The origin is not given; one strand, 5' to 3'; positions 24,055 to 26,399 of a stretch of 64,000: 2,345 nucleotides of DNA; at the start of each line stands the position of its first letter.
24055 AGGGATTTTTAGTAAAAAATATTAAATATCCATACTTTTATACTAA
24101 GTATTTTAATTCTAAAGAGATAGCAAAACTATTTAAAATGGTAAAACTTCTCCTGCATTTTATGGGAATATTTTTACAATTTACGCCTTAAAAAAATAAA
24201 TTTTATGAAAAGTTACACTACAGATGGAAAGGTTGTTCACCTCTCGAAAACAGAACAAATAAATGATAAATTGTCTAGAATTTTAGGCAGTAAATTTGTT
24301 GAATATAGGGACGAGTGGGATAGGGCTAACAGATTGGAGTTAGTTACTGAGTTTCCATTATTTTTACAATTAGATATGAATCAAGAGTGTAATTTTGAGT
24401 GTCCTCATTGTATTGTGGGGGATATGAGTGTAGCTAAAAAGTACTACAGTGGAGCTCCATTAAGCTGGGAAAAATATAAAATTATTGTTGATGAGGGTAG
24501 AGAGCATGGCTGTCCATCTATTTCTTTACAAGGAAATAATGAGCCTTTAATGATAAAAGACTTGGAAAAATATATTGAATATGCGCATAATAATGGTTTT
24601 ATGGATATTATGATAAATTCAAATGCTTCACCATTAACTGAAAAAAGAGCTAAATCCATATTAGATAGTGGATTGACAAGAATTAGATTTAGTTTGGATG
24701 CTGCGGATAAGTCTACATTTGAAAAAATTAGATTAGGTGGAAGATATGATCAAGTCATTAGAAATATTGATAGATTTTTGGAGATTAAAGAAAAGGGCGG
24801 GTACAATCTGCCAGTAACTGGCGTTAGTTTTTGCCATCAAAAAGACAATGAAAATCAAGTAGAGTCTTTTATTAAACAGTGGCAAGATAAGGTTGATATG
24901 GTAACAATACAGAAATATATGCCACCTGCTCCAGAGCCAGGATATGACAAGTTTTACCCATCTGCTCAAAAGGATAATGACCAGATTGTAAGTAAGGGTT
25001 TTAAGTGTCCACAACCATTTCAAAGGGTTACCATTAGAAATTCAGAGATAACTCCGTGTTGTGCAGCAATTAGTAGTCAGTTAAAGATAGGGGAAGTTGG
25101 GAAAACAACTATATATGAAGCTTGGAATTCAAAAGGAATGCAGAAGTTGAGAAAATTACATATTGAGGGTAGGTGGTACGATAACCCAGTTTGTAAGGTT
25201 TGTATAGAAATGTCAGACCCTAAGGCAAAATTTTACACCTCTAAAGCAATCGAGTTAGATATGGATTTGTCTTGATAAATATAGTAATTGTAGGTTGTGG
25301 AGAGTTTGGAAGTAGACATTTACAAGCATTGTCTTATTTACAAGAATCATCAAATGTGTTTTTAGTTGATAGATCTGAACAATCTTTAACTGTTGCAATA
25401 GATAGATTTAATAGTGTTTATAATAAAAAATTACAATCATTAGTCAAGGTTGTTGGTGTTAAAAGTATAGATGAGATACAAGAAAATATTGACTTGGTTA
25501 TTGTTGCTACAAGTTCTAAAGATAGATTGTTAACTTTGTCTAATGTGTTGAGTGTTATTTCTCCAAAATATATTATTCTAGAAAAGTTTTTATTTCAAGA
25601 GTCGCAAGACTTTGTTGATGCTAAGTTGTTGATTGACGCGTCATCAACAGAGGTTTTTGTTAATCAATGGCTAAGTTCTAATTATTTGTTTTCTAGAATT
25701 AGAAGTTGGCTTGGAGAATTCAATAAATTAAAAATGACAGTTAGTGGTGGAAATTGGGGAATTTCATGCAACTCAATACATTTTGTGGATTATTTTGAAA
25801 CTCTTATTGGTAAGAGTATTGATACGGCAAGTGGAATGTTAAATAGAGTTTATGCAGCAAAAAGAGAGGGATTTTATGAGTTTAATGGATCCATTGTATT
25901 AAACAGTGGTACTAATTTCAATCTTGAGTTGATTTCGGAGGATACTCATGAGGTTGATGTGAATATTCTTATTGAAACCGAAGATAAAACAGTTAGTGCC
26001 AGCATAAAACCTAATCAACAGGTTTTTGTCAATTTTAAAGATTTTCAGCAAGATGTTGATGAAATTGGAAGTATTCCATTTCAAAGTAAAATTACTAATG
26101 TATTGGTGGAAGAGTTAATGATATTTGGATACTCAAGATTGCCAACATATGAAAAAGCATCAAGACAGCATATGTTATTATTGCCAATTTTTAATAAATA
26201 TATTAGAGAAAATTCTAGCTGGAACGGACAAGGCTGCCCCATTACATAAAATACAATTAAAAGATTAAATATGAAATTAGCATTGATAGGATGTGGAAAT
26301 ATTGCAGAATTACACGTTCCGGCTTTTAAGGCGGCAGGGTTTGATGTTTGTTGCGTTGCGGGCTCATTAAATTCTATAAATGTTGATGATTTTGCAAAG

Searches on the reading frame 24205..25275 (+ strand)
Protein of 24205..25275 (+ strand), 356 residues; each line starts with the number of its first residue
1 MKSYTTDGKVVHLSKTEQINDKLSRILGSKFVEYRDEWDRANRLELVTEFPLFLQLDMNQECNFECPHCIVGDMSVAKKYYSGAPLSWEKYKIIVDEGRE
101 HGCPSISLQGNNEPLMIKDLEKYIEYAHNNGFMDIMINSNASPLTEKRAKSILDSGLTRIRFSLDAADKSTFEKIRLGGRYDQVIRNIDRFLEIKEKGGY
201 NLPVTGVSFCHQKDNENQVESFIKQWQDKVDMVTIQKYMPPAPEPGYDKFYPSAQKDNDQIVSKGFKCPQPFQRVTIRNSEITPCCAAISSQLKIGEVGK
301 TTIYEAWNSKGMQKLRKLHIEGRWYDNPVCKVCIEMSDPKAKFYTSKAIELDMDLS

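Call 17: search_protein_families(library=pfam, proteins=[window:24205-25275:+], max_evalue=0.001)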
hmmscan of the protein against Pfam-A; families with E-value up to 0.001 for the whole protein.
window:24205-25275:+ (356 aa): 2 families
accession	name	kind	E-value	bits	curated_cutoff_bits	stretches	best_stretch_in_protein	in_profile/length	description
PF04055.27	Radical_SAM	-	2e-16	61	29.5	1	62-223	7-163/166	Radical SAM superfamily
PF13186.11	SPASM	-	1.3e-07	32.3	21.5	1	268-333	1-66/67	Iron-sulfur cluster-binding domain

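Call 30: search_protein_families(library=ncbifam, proteins=[window:24205-25275:+], max_evalue=0.001)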
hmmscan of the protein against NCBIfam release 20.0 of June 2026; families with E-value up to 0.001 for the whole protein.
window:24205-25275:+ (356 aa): 34 families (the best 25 are shown)
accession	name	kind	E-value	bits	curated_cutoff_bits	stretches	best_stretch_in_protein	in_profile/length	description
NF033640.1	N_Twi_rSAM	subfamily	3e-21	76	170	2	46-200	105-274/398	twitch domain-containing radical SAM protein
TIGR04317.1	W_rSAM_matur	equivalog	9.5e-21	74.3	380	1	55-259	7-204/349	tungsten cofactor oxidoreductase radical SAM maturase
TIGR02668.1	moaA_archaeal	equivalog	1.3e-19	70.3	325.25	1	54-251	12-200/303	GTP 3',8-cyclase MoaA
TIGR04311.1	rSAM_Geo_metal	subfamily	4.7e-19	68.7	400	1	51-226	2-173/423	radical SAM/SPASM family putative metalloenzyme maturase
NF001199.0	PRK00164.2-1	equivalog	1.2e-16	60.8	231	1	54-194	14-148/308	GTP 3',8-cyclase MoaA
TIGR02666.1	moaA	equivalog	7.1e-16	58.1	284.05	1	56-229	14-183/336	GTP 3',8-cyclase MoaA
TIGR04321.1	spiroSPASM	subfamily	1.5e-15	56.9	250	1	43-238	222-417/510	spiro-SPASM protein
TIGR04347.1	pseudo_SAM_Halo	equivalog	1.8e-13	50.6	525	1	58-207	44-187/390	TIGR04347 family pseudo-SAM/SPASM protein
TIGR02109.1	PQQ_syn_pqqE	equivalog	3e-13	49.4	381.35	1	49-224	4-167/358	pyrroloquinoline quinone biosynthesis protein PqqE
TIGR04545.1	rSAM_ahbD_hemeb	equivalog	4.3e-13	49.4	500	1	57-191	5-134/339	heme b synthase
TIGR04546.1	rSAM_ahbC_deAc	equivalog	8.3e-13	47.9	650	1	57-220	44-194/390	12,18-didecarboxysiroheme deacetylase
NF050035.1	rSAM_WgK_link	exception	2.3e-12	46.6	650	1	49-224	6-169/367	radical SAM/SPASM peptide maturase WgkB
TIGR04054.1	rSAM_NirJ1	equivalog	1.1e-11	44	650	1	57-221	41-192/387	putative heme d1 biosynthesis radical SAM protein NirJ1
TIGR04053.2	TIGR04053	equivalog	8.1e-11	41.8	395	1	49-195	5-149/366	TIGR04053 family radical SAM/SPASM domain-containing protein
TIGR03962.1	mycofact_rSAM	equivalog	8.5e-11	41.6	265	1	45-192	5-145/339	mycofactocin radical SAM maturase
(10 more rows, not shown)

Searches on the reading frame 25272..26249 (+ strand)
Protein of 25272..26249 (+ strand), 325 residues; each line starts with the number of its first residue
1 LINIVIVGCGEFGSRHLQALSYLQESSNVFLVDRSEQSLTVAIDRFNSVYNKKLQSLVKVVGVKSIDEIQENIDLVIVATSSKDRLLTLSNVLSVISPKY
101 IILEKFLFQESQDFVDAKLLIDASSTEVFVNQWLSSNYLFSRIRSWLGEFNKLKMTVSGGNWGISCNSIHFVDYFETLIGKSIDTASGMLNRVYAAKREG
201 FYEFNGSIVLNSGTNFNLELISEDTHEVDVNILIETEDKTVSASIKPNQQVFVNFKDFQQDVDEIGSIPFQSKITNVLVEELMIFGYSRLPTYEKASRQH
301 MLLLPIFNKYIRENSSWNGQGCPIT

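Call 62: search_protein_families(library=pfam, proteins=[window:25272-26249:+], max_evalue=0.001)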
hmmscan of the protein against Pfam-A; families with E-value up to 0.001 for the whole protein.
window:25272-26249:+ (325 aa): 4 families
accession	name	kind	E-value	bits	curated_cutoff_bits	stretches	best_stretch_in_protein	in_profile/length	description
PF01408.29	GFO_IDH_MocA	-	1.2e-05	26.4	24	1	2-83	1-73/120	Oxidoreductase family, NAD-binding Rossmann fold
PF02558.23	ApbA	-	4.1e-05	23.7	22.2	1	4-103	1-97/150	Ketopantoate reductase PanE/ApbA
PF01488.26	Shikimate_DH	-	6.6e-05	23.4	24.3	1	3-97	14-100/138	Shikimate / quinate 5-dehydrogenase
PF02254.24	TrkA_N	-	0.00046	20.9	23.8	0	4-51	1-46/116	TrkA-N domain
